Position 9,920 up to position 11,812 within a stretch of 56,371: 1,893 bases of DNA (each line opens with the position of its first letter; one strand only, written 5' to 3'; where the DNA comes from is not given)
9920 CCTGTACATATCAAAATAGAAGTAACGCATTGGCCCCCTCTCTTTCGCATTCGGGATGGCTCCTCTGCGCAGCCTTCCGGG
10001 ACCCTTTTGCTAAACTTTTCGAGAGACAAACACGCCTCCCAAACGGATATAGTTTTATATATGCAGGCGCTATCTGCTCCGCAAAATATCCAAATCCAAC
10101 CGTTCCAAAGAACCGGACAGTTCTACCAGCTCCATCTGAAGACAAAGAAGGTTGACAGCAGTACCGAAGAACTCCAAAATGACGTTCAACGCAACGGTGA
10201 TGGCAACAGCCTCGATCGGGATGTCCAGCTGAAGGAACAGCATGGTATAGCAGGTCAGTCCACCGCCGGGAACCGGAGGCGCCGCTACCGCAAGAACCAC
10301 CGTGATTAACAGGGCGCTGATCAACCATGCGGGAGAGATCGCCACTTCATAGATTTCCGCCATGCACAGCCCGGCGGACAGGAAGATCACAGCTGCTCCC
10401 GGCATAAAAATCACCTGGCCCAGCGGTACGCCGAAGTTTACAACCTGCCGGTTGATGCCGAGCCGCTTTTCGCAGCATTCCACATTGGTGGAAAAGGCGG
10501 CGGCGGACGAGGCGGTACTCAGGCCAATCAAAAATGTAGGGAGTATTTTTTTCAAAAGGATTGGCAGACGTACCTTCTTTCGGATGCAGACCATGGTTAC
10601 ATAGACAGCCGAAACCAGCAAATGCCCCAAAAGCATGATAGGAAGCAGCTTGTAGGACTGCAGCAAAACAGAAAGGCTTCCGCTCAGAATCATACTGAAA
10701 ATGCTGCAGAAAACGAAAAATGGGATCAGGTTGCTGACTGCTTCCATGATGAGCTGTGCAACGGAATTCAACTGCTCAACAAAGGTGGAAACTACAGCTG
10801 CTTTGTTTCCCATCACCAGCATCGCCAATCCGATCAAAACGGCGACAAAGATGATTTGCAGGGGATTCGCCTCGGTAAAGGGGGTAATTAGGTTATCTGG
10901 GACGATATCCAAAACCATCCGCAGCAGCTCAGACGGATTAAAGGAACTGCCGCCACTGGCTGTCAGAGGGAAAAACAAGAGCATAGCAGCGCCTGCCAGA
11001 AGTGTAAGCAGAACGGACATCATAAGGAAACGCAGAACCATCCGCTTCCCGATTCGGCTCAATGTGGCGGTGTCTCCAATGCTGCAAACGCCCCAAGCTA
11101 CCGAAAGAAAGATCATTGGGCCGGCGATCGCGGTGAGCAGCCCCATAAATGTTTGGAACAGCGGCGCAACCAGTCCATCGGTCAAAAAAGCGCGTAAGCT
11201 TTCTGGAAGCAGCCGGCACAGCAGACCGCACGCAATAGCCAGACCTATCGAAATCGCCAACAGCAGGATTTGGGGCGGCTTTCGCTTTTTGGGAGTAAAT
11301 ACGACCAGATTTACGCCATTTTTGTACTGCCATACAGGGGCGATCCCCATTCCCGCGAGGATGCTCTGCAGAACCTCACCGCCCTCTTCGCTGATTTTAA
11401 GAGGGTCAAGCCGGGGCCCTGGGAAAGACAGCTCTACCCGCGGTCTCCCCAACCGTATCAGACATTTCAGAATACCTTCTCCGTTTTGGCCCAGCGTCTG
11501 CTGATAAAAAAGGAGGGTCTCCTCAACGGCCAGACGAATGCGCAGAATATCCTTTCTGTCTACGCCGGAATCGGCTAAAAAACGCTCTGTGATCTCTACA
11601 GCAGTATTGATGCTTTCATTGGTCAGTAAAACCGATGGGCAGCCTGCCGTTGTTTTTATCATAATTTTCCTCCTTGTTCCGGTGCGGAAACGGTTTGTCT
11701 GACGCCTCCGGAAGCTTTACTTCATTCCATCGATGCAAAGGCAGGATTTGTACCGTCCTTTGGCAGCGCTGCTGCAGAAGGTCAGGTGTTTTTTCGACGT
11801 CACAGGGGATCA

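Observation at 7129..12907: Partner-switching module without a sigma factor, with RsbW-like pseudo-kinase domains fused to two nutrient transporters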

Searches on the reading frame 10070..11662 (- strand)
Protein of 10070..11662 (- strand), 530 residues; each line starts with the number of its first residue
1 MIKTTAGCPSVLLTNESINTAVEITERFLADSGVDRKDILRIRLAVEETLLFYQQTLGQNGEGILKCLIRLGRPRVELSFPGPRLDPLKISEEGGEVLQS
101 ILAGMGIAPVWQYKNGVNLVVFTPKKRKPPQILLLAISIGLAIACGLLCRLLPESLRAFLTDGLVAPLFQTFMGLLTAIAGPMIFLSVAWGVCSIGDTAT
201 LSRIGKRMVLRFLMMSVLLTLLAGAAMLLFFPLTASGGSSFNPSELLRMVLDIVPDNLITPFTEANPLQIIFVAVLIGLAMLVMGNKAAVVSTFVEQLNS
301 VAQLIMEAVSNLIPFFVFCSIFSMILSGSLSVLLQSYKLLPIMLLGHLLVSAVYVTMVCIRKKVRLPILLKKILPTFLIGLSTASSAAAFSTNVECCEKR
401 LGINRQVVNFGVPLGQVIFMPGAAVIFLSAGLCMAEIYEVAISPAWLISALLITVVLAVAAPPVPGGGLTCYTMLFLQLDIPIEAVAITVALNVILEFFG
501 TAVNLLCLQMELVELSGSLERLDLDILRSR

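Call 3: search_protein_families(library=pfam, proteins=[window:10070-11662:-], max_evalue=0.1)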
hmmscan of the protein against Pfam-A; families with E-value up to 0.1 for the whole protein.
window:10070-11662:- (530 aa): 1 family
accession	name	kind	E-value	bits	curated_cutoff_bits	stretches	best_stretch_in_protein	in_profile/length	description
PF00375.23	SDF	-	8.7e-61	206.5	27.9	1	136-505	6-374/387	Sodium:dicarboxylate symporter family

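Call 4: search_protein_families(library=ncbifam, proteins=[window:10070-11662:-], max_evalue=0.1)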
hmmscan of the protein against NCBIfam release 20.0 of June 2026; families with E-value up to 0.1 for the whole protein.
window:10070-11662:- (530 aa): 4 families
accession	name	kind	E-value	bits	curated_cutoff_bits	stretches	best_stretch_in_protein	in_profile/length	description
NF002461.0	PRK01663.1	subfamily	2.9e-23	82.6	513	1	140-504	14-387/428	C4-dicarboxylate transporter DctA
NF009587.0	PRK13027.1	subfamily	3.3e-18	65.7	570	1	165-488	34-372/442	C4-dicarboxylate transporter DctA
NF010151.0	PRK13628.1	equivalog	1.3e-16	60.7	308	1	163-504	39-386/407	serine/threonine transporter SstT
NF008440.0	PRK11283.1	equivalog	6.6e-14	51.5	638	1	134-507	13-400/437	glutamate/aspartate:proton symporter GltP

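Call 29: predict_structure(protein=window:10070-11662:-)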
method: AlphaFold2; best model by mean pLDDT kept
length: 530 residues; sequences in the alignment: 1
mean_pLDDT: 42.2   pTM: 0.27
mean pLDDT of the five models: 42.2, 39.5, 38.6, 36.9, 33.1
residues with pLDDT >= 90: 0; 70-90: 5; 50-70: 52; < 50: 473
segments of 3 or more residues with pLDDT < 50: 1-12, 59-156, 159-221, 230-427, 433-530
pLDDT, mean of each block of 10 residues (from residue 1): 30 59 64 66 57 52 39 29 33 45 37 32 33 43 45 47 45 46 43 39 46 48 52 44 45 38 39 46 41 41 38 37 38 37 41 39 36 37 36 44 42 36 47 45 44 42 38 39 39 41 40 40 40
secondary structure, 60 per line:
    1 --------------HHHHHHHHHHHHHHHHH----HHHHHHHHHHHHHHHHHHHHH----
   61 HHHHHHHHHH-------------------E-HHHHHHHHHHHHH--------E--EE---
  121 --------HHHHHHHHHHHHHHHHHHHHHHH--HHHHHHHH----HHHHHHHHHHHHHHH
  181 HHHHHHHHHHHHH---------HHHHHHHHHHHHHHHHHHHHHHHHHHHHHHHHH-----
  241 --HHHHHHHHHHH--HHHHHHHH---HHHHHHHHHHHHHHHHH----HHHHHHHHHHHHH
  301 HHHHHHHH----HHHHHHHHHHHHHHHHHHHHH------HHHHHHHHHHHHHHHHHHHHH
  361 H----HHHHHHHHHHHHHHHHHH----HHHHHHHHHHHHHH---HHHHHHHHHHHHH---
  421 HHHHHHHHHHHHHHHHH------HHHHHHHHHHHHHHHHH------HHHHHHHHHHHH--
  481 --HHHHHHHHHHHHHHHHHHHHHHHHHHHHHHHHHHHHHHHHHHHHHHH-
elements in order: H15-31 H36-56 H61-70 H92-104 H129-151 H154-161 H166-193 H203-235 H243-253 H256-263 H267-283 H288-308 H313-333 H340-361 H366-383 H388-401 H405-417 H421-437 H444-460 H467-478 H483-529
